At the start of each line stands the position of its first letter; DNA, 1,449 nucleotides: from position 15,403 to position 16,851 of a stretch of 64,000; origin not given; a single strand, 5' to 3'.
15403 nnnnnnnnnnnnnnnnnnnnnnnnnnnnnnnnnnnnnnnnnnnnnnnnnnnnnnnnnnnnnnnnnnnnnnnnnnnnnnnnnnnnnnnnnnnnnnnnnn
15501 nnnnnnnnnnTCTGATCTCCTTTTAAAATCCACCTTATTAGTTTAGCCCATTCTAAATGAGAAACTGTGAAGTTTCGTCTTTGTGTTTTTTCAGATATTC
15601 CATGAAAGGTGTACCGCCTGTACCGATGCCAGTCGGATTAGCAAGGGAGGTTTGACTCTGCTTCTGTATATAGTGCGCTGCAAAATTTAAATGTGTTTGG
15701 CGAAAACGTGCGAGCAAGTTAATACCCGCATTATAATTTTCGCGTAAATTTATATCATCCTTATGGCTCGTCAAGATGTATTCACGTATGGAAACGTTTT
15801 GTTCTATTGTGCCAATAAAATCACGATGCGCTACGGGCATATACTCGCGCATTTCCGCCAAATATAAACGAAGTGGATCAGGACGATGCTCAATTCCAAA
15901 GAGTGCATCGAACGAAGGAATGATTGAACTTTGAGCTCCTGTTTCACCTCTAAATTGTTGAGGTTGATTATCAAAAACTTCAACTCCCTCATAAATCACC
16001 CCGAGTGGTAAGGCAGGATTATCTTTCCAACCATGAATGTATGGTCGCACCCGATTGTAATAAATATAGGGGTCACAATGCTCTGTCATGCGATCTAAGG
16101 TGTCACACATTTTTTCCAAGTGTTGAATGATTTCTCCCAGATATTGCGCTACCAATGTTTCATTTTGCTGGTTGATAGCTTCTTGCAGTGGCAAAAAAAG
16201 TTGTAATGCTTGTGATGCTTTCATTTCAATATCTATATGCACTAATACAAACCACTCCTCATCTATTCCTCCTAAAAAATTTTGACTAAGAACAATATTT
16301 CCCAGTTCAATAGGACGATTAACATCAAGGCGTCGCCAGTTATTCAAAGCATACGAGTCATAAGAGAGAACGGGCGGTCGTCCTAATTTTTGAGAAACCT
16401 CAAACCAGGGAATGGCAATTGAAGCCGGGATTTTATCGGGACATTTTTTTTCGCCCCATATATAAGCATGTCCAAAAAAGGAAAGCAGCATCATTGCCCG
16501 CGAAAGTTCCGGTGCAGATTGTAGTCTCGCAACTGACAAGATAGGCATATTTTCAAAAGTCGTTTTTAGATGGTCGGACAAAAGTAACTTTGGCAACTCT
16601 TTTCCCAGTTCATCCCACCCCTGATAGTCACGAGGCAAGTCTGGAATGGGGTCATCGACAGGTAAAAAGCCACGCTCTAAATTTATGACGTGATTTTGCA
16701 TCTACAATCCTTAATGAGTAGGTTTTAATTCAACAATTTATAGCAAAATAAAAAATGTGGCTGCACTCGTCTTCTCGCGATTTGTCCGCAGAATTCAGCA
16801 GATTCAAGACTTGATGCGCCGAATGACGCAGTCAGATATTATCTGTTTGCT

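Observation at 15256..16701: Bacterial indoleamine-2,3-dioxygenase homolog co-transcribed with an orphan bufferin-like (DUF2282-type) Cys-rich secreted peptide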

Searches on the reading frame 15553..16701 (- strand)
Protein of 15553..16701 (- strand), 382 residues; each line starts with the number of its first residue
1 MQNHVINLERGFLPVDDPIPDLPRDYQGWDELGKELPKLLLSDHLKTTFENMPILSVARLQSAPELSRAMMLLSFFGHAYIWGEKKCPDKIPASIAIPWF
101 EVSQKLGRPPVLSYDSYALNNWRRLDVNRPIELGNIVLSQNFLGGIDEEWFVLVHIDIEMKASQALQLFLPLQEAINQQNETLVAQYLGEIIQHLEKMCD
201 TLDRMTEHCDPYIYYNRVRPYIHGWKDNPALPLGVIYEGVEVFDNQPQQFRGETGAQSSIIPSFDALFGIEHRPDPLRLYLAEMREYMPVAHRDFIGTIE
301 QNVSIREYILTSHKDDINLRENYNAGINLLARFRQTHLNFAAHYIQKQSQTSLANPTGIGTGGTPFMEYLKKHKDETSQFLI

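Call 3: search_protein_families(library=pfam, proteins=[window:15553-16701:-], max_evalue=0.1)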
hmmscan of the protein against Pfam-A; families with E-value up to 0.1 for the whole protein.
window:15553-16701:- (382 aa): 2 families
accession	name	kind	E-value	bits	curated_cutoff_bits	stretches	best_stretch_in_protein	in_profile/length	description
PF01231.23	IDO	-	2.7e-105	353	26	1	4-379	5-411/412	Indoleamine 2,3-dioxygenase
PF08933.16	PrnB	-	0.033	13.4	27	1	181-222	176-217/387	Monodechloroaminopyrrolnitrin synthase PrnB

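Call 4: search_protein_families(library=ncbifam, proteins=[window:15553-16701:-], max_evalue=0.1)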
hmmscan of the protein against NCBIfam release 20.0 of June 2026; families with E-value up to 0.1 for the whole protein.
window:15553-16701:- (382 aa): 0 families

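Call 17: search_solved_structures(query=window:15553-16701:-, show_alignments=1)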
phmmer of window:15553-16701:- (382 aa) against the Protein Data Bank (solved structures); distinct sequences matched with E-value up to 0.001: 25.
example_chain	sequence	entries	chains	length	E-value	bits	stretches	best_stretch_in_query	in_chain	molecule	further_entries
21ok_A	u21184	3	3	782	2.7e-63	217.4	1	3-380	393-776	DNA polymerase I,Indoleamine 2,3-dioxygenase 2 | Maltose/maltodextrin-binding periplasmic protein,Indoleamine 2,3-dioxygenase 2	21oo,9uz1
21om_A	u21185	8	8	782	1.3e-62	215.1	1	3-380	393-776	DNA polymerase I,Indoleamine 2,3-dioxygenase 2 | Maltose/maltodextrin-binding periplasmic protein,Indoleamine 2,3-dioxygenase 2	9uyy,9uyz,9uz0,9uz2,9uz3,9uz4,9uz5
6cxu_A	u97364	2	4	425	3.3e-60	207.2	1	6-380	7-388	Indoleamine 2,3-dioxygenase 1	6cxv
4u74_A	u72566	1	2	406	3.8e-59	203.7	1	6-380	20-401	Indoleamine 2,3-dioxygenase 1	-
6dpr_A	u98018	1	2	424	4.4e-59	203.5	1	4-380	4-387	Indoleamine 2,3-dioxygenase 1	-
6pu7_A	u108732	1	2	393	4.5e-59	203.5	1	6-380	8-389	Indoleamine 2,3-dioxygenase 1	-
7e0o_A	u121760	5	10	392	4.6e-59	203.5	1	6-380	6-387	Indoleamine 2,3-dioxygenase 1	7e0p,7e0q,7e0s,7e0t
6f0a_A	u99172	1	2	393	4.6e-59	203.5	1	6-380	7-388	Indoleamine 2,3-dioxygenase 1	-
6azw_A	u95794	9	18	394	4.6e-59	203.5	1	6-380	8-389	Indoleamine 2,3-dioxygenase 1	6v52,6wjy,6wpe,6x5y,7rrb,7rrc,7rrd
5whr_A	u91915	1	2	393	4.6e-59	203.5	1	6-380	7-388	Indoleamine 2,3-dioxygenase 1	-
7e0u_A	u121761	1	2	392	4.9e-59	203.4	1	6-380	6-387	Indoleamine 2,3-dioxygenase 1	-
6azu_A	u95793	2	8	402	5e-59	203.3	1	6-380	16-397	Indoleamine 2,3-dioxygenase 1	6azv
5ek2_A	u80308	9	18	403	5e-59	203.3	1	6-380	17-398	Indoleamine 2,3-dioxygenase 1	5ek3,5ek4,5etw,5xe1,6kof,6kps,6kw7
8abx_A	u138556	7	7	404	5.1e-59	203.3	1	6-380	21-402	Indoleamine 2,3-dioxygenase 1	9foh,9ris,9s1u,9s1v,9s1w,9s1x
2d0t_A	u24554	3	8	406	5.1e-59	203.3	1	6-380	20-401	Indoleamine 2,3-dioxygenase | Indoleamine 2,3-dioxygenase 1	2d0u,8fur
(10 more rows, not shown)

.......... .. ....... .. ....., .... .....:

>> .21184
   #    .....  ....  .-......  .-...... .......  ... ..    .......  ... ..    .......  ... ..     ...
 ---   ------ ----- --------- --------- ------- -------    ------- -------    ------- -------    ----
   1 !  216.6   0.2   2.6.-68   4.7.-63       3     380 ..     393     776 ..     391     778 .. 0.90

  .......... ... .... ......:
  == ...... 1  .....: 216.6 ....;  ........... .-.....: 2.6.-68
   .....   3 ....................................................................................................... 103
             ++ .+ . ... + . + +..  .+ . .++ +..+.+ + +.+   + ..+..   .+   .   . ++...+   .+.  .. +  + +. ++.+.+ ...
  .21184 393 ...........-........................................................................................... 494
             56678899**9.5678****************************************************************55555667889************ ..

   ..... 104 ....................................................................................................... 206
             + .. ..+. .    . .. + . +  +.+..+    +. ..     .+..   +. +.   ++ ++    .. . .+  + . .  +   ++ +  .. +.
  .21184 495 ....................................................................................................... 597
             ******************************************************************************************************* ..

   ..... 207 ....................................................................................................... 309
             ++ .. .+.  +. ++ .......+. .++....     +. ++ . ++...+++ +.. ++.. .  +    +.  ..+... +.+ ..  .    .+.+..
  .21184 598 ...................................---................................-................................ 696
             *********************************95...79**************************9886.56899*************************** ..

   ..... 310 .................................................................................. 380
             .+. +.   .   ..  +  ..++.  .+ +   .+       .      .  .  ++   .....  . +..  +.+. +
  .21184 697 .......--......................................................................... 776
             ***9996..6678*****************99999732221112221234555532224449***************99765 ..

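Call 25: find_related_loci(query=window:15553-16701:-, collection=genome_contigs, flank=10000)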
Query window:15553-16701:- (382 aa) in genome_contigs; peptide patterns used: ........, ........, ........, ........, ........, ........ (x = any residue, [..] = any of these).
64 stretches matched a pattern; 37 encode a relative of the query (tblastn E <= 1e-3); 37 distinct loci.
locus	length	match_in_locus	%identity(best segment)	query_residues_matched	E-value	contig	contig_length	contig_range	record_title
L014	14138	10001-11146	64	1-382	8e-170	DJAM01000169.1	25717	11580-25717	MAG TPA_asm: Coxiellaceae bacterium UBA6002 UBA6002_contig_613, whole genome shotgun sequence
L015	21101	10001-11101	56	12-382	4e-141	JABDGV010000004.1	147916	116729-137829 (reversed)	MAG: Bacteroidetes bacterium isolate BWOrgHeat_Nextera28_MAG1 3300021023.a:Ga0206912_1005, whole genome shotgun sequence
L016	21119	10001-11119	53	8-382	3e-136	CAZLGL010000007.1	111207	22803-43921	MAG TPA_asm: uncultured Coxiellaceae bacterium isolate SRP262948_co1_87 genome assembly, contig: NODE_188_length_111207_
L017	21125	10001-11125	51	6-382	8e-136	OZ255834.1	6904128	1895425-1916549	MAG: Bryobacteraceae bacterium isolate 6f4cedc6-5cfc-4f97-a273-bb0a1e286dcf genome assembly, chromosome: 1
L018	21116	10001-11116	50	6-379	1e-131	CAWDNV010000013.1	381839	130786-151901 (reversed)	MAG: uncultured Acidobacteriota bacterium isolate MFD03346.bin.1.149 genome assembly, contig: contig_20339, whole genome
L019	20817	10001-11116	50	6-379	6e-131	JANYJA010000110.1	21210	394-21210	MAG: Terriglobia bacterium isolate GL140_3_metabinner_45_sub GL140_3_k141_1654112, whole genome shotgun sequence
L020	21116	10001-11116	51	6-379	8e-130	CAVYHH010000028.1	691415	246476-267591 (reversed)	MAG: uncultured Acidobacteriota bacterium isolate MFD05377.bin.1.97 genome assembly, contig: contig_86786, whole genome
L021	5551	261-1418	54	6-381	2e-130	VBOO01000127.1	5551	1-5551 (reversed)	MAG: Nitrospirae bacterium isolate NS_12 14_1009_16_30cm_scaffold_39350, whole genome shotgun sequence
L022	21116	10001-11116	50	6-379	6e-130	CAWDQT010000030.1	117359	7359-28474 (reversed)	MAG: uncultured Acidobacteriota bacterium isolate MFD03346.bin.3.38 genome assembly, contig: contig_46648, whole genome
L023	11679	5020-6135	51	6-379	1e-129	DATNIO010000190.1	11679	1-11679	MAG TPA_asm: Verrucomicrobiia bacterium isolate SMAG_U11375 k141_1076477, whole genome shotgun sequence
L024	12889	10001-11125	49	6-382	2e-129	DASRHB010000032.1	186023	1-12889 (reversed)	MAG TPA_asm: Candidatus Acidiferrales bacterium isolate SMAG_U10073 k141_1099410, whole genome shotgun sequence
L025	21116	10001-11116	51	6-379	5e-129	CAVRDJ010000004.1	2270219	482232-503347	MAG: uncultured Acidobacteriota bacterium isolate MFD03346.bin.2.106 genome assembly, contig: contig_3212, whole genome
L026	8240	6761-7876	51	6-379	3e-129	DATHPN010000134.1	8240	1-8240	MAG TPA_asm: Candidatus Acidoferrum sp. isolate SMAG_U12711 k141_4054692, whole genome shotgun sequence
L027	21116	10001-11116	51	6-379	8e-129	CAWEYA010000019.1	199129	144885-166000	MAG: uncultured Acidobacteriota bacterium isolate MFD00964.bin.1.245 genome assembly, contig: contig_40763, whole genome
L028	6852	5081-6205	49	6-382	7e-129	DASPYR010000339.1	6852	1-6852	MAG TPA_asm: Rugosimonospora sp. isolate SMAG_U11598 k141_920989, whole genome shotgun sequence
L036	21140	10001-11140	52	9-380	3e-125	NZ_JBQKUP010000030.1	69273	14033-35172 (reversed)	Nitrospira sp. T9 6587_E_k141_141, whole genome shotgun sequence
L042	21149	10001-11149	50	1-382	1e-122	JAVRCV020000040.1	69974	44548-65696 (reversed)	MAG: Aulosira sp. ZfuVER01 Aulosira_sp_ZfuVER01_40, whole genome shotgun sequence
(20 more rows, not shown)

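Call 50: search_protein_families(library=pfam, proteins=[L017:8029-9840:+, L017:11193-12110:+, L017:12142-13020:+, L025:11159-12061:+, L025:12211-13149:+, L036:8737-9513:+, L036:9514-9900:+, L042:7929-9944:+, L042:6779-7699:+, L016:11151-12689:+], max_evalue=0.0001)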
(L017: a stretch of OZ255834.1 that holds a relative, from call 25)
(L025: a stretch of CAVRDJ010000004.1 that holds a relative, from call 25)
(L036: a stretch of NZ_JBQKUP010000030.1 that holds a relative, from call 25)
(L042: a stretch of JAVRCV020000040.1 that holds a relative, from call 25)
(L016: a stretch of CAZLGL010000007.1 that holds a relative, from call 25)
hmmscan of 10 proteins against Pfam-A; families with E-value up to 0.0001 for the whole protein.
L017:8029-9840:+ (603 aa): 2 families
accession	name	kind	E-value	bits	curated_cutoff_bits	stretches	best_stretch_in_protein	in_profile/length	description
PF05935.17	Arylsulfotrans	-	4.4e-37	128.4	24.2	1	240-512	27-270/374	Arylsulfotransferase (ASST)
PF14269.12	Arylsulfotran_2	-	1.4e-15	57.9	27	1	415-566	134-282/301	Arylsulfotransferase (ASST)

L017:11193-12110:+ (305 aa): 1 family
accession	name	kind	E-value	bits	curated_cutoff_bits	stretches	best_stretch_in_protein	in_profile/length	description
PF02276.23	CytoC_RC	-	2e-15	57.4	22.4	1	161-293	33-166/310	Photosynthetic reaction centre cytochrome C subunit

L017:12142-13020:+ (292 aa): 2 families
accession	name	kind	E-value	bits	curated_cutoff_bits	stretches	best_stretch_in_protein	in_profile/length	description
PF00753.33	Lactamase_B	-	8.3e-19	68.7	22.7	1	47-176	3-135/196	Metallo-beta-lactamase superfamily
PF12706.13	Lactamase_B_2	-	2.2e-07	31.1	27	1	77-180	20-125/200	Beta-lactamase superfamily domain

L025:11159-12061:+ (300 aa): 1 family
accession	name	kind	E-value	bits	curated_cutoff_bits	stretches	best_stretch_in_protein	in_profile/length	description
PF02163.28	Peptidase_M50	-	3.1e-16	59.8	27.2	2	138-195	162-219/221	Peptidase family M50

L025:12211-13149:+ (312 aa): 0 families

L036:8737-9513:+ (258 aa): 5 families
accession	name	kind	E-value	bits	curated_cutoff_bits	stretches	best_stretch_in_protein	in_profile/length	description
PF03308.22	MeaB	-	1.8e-75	253.9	23.1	1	31-251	2-239/273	Methylmalonyl Co-A mutase-associated GTPase MeaB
PF02492.25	cobW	-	4.4e-11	43.1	20.7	1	60-224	2-171/180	CobW/HypB/UreG, nucleotide-binding domain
PF00448.28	SRP54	-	3.1e-06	27.4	22.7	1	60-181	3-114/196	SRP54-type protein, GTPase domain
PF13604.12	AAA_30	-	3.5e-05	24.1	27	1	57-95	17-55/191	AAA domain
PF00009.33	GTP_EFTU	-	6.4e-05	23.1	26.5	0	195-246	120-185/188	Elongation factor Tu GTP binding domain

L036:9514-9900:+ (128 aa): 0 families

L042:7929-9944:+ (671 aa): 3 families
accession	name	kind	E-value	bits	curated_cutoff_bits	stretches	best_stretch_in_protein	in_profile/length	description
PF00501.34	AMP-binding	-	1.2e-48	166.2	29.9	1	157-509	10-377/384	AMP-binding enzyme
PF16177.11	ACAS_N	-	1.6e-11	44.2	27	1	94-151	1-55/55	Acetyl-coenzyme A synthetase N-terminus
PF13193.12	AMP-binding_C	-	4.2e-09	37.6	24.5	1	571-651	1-76/76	AMP-binding enzyme C-terminal domain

L042:6779-7699:+ (306 aa): 0 families

L016:11151-12689:+ (512 aa): 3 families
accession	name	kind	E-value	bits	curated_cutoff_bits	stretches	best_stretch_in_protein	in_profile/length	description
PF13520.12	AA_permease_2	-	2.3e-42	145.8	27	1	6-420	1-403/427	Amino acid permease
PF00324.27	AA_permease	-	2.3e-34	119.4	24.6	1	11-427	2-426/470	Amino acid permease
PF03222.19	Trp_Tyr_perm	-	6.2e-06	26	22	1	15-266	12-249/393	Tryptophan/tyrosine permease family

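Call 55: search_solved_structures(query=window:15553-16701:-, show_alignments=4, max_evalue=1e-58)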
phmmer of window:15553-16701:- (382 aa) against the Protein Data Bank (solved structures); distinct sequences matched with E-value up to 1e-58: 23.
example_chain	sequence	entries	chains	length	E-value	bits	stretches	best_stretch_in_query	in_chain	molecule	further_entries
21ok_A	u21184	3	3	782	2.7e-63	217.4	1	3-380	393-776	DNA polymerase I,Indoleamine 2,3-dioxygenase 2 | Maltose/maltodextrin-binding periplasmic protein,Indoleamine 2,3-dioxygenase 2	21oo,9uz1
21om_A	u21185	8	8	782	1.3e-62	215.1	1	3-380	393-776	DNA polymerase I,Indoleamine 2,3-dioxygenase 2 | Maltose/maltodextrin-binding periplasmic protein,Indoleamine 2,3-dioxygenase 2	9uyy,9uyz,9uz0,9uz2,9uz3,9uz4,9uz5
6cxu_A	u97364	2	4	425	3.3e-60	207.2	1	6-380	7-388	Indoleamine 2,3-dioxygenase 1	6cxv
4u74_A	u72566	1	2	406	3.8e-59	203.7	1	6-380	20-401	Indoleamine 2,3-dioxygenase 1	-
6dpr_A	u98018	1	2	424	4.4e-59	203.5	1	4-380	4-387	Indoleamine 2,3-dioxygenase 1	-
6pu7_A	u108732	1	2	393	4.5e-59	203.5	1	6-380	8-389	Indoleamine 2,3-dioxygenase 1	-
7e0o_A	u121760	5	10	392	4.6e-59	203.5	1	6-380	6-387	Indoleamine 2,3-dioxygenase 1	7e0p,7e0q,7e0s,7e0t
6f0a_A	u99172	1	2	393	4.6e-59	203.5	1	6-380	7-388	Indoleamine 2,3-dioxygenase 1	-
6azw_A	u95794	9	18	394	4.6e-59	203.5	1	6-380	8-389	Indoleamine 2,3-dioxygenase 1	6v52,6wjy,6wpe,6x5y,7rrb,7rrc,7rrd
5whr_A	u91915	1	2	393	4.6e-59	203.5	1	6-380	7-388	Indoleamine 2,3-dioxygenase 1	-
7e0u_A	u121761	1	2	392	4.9e-59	203.4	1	6-380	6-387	Indoleamine 2,3-dioxygenase 1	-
6azu_A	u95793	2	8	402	5e-59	203.3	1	6-380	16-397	Indoleamine 2,3-dioxygenase 1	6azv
5ek2_A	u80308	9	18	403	5e-59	203.3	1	6-380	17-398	Indoleamine 2,3-dioxygenase 1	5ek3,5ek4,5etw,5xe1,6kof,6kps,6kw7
8abx_A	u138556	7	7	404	5.1e-59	203.3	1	6-380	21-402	Indoleamine 2,3-dioxygenase 1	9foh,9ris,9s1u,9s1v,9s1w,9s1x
2d0t_A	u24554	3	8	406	5.1e-59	203.3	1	6-380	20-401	Indoleamine 2,3-dioxygenase | Indoleamine 2,3-dioxygenase 1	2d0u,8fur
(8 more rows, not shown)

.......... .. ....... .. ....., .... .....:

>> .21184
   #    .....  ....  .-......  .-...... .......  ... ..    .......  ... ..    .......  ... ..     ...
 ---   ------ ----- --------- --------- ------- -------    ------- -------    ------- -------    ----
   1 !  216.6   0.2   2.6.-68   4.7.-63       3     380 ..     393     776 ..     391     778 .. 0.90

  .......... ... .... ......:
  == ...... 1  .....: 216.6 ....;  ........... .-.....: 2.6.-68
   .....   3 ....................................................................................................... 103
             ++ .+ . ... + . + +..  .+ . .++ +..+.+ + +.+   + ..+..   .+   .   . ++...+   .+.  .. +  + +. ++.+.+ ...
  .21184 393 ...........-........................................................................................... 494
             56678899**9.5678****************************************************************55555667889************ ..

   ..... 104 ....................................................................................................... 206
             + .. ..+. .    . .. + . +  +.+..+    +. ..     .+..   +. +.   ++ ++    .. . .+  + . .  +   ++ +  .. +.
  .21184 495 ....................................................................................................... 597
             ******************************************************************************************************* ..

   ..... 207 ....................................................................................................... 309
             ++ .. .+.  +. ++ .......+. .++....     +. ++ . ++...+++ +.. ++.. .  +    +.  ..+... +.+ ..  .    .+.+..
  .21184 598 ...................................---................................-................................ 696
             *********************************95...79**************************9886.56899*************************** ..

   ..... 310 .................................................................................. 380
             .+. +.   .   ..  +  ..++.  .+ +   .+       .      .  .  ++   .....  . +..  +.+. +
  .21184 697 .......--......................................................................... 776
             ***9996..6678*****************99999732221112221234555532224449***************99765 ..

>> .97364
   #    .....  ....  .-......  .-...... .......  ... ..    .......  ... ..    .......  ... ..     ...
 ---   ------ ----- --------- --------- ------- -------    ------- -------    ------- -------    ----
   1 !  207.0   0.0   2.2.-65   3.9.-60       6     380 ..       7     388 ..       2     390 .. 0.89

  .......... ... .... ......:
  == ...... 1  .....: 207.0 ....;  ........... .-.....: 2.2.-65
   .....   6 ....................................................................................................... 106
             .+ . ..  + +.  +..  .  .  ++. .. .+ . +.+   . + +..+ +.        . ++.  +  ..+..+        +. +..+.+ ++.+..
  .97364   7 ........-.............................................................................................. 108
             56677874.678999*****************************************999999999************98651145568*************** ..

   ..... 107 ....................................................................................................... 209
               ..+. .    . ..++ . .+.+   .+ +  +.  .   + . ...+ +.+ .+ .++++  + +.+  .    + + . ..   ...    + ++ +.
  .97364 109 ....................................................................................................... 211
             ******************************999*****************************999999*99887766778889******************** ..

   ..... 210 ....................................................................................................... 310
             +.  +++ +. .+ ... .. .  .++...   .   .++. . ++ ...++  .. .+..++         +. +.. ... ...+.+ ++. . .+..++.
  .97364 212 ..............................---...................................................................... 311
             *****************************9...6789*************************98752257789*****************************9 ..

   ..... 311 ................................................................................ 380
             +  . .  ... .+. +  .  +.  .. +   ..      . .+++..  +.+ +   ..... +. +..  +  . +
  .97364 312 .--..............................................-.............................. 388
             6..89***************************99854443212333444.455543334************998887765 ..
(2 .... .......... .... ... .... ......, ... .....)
